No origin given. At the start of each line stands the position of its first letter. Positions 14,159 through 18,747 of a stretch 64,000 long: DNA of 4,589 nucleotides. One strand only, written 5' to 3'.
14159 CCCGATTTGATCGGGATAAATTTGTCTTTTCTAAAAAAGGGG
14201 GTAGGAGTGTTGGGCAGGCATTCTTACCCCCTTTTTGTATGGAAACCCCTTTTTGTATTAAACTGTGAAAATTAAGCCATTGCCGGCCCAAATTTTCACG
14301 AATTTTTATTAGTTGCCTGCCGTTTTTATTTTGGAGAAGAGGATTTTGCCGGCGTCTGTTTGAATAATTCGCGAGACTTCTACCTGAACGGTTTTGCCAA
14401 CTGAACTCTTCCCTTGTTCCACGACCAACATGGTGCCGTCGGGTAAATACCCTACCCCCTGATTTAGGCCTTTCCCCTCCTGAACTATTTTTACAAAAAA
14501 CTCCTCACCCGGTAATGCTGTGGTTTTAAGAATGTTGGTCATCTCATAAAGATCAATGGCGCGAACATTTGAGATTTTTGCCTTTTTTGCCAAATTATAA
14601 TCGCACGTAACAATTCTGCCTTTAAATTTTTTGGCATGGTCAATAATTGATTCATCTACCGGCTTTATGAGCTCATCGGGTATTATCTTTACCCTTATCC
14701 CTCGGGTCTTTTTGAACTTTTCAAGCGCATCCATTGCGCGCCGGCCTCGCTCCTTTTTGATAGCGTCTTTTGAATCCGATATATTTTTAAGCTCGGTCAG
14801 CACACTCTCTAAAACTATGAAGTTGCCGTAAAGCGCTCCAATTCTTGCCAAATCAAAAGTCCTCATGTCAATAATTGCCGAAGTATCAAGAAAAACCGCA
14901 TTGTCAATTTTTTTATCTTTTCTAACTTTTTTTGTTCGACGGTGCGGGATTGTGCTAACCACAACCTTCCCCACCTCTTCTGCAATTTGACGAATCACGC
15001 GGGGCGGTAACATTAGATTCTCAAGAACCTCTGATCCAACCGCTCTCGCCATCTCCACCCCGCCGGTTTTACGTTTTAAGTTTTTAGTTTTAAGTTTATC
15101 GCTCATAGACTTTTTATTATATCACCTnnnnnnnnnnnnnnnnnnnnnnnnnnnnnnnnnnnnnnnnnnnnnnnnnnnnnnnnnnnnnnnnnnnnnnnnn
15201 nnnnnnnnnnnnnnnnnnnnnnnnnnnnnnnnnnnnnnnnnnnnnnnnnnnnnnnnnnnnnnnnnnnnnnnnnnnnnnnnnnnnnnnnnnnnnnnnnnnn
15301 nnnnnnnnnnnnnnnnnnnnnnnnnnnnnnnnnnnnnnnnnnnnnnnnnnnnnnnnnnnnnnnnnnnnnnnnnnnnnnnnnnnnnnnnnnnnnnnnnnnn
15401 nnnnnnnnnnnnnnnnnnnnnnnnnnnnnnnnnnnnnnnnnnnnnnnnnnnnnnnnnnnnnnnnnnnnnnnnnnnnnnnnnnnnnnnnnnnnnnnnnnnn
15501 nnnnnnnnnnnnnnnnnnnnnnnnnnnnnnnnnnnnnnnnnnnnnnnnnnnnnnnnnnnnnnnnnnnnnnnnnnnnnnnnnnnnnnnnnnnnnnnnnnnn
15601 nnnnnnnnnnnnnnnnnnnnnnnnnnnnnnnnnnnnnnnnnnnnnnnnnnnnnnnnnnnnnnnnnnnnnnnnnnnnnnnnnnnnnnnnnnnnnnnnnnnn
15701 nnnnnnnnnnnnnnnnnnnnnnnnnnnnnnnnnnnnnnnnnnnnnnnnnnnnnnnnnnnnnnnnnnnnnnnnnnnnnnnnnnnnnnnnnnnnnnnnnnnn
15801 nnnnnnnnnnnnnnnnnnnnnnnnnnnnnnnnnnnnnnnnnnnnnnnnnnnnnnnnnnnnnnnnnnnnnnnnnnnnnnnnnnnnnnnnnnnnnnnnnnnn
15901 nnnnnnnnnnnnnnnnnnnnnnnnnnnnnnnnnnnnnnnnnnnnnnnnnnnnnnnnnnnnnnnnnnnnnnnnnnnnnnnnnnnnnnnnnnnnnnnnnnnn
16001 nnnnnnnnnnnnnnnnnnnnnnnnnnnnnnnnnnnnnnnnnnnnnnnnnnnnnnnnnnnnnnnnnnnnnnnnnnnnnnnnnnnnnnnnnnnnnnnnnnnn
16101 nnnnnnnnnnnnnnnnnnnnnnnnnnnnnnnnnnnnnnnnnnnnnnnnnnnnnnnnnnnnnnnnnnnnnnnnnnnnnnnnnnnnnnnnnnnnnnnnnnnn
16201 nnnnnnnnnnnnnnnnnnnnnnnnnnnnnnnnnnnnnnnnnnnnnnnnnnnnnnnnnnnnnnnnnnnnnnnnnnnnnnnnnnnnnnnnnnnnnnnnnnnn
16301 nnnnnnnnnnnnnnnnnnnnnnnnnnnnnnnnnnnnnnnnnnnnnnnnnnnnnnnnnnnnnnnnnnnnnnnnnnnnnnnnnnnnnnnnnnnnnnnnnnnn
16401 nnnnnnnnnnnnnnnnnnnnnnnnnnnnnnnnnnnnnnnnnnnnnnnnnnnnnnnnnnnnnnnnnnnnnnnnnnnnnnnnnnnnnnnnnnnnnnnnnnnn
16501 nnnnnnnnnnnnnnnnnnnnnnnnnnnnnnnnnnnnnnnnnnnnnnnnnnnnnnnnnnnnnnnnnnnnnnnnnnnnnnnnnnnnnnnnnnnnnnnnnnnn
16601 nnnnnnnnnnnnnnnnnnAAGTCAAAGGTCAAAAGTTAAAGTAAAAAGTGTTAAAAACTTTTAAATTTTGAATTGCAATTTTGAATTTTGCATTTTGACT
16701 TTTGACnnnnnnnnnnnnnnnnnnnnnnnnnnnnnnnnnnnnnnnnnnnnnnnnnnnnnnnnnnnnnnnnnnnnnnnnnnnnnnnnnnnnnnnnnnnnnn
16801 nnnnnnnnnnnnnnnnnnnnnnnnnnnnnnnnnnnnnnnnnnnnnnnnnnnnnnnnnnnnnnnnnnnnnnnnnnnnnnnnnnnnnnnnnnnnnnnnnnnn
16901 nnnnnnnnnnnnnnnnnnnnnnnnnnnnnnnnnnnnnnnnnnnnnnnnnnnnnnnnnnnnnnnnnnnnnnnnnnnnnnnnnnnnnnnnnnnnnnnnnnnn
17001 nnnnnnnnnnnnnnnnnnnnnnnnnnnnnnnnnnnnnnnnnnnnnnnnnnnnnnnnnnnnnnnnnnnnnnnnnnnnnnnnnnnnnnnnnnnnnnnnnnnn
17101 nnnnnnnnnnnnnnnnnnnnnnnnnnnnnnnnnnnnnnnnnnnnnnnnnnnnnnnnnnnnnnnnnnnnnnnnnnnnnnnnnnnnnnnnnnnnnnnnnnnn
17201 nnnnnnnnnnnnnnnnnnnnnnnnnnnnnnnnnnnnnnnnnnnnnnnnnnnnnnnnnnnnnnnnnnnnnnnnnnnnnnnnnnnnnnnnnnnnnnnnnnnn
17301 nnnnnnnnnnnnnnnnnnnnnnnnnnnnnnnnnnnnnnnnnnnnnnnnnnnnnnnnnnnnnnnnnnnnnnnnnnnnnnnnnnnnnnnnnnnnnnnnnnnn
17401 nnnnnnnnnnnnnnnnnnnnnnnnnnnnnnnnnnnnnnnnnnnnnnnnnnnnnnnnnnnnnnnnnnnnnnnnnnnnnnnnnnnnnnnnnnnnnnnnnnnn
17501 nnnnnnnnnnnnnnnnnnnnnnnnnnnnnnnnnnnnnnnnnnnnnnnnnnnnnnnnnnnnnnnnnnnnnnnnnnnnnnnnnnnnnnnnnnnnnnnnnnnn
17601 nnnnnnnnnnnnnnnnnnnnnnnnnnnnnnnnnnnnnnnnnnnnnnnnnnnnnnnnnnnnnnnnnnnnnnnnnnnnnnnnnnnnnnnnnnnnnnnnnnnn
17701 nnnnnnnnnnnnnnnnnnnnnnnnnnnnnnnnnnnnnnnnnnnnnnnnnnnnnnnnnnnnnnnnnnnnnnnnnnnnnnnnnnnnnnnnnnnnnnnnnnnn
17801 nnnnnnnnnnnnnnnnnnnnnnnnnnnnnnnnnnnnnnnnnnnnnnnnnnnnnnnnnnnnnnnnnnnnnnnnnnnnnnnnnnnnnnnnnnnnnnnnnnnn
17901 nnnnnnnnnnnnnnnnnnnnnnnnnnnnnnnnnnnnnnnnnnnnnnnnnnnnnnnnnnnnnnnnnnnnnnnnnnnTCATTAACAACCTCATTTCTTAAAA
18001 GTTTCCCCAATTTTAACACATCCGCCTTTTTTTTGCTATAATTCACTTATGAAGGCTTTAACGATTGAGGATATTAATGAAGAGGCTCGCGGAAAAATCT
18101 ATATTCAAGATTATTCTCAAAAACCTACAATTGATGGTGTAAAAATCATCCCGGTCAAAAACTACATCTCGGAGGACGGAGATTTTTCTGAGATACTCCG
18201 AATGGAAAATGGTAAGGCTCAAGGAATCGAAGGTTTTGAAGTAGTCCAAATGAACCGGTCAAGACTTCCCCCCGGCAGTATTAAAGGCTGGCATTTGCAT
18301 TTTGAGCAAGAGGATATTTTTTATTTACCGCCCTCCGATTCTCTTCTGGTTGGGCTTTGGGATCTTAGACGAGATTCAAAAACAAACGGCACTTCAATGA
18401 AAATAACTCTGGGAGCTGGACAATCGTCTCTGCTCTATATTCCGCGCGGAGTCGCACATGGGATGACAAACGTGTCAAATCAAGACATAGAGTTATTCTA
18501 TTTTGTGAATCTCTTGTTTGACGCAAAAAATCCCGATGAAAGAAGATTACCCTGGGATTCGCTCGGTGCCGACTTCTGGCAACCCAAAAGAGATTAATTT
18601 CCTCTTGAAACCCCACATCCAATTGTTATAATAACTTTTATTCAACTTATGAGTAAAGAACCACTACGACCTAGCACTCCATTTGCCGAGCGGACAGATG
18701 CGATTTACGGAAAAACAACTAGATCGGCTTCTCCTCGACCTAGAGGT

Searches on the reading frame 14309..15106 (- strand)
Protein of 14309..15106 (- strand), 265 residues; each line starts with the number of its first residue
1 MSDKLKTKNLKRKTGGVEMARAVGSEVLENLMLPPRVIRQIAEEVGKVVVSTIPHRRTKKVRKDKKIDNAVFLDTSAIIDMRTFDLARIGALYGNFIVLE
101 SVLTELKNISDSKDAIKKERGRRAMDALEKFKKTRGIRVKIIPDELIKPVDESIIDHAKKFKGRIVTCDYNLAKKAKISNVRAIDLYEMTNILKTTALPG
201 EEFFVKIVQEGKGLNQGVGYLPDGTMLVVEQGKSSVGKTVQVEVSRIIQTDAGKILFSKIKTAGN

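Call 64: search_protein_families(library=pfam, proteins=[window:14309-15106:-], max_evalue=0.001)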
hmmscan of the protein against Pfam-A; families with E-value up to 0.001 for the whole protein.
window:14309-15106:- (265 aa): 3 families
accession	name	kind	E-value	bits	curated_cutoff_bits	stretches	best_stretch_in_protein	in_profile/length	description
PF13638.12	PIN_4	-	0.00034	21.4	21.9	1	73-186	3-131/132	PIN domain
PF01850.27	PIN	-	0.00035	21.6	23.6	1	71-177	1-119/120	PIN domain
PF01938.26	TRAM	-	0.00074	19.8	21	0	200-246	5-50/61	TRAM domain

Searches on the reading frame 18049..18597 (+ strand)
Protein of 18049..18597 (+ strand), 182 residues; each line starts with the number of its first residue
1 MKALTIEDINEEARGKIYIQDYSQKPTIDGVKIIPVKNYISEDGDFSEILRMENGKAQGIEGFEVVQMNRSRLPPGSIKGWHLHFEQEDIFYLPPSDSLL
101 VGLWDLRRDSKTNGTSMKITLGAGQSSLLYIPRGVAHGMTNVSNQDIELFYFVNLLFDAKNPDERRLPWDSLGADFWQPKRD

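Call 65: search_protein_families(library=pfam, proteins=[window:18049-18597:+], max_evalue=0.001)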
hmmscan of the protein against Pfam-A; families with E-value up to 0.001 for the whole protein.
window:18049-18597:+ (182 aa): 3 families
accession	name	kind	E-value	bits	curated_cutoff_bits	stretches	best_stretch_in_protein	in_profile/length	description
PF00908.23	dTDP_sugar_isom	-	6.5e-14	52.4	27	1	27-170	3-144/168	dTDP-4-dehydrorhamnose 3,5-epimerase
PF14667.12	Polysacc_synt_C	-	1.2e-05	25.8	28.7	1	66-163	18-109/111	Polysaccharide biosynthesis C-terminal domain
PF07883.17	Cupin_2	-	0.00019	21.5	27.2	0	118-150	37-67/70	Cupin domain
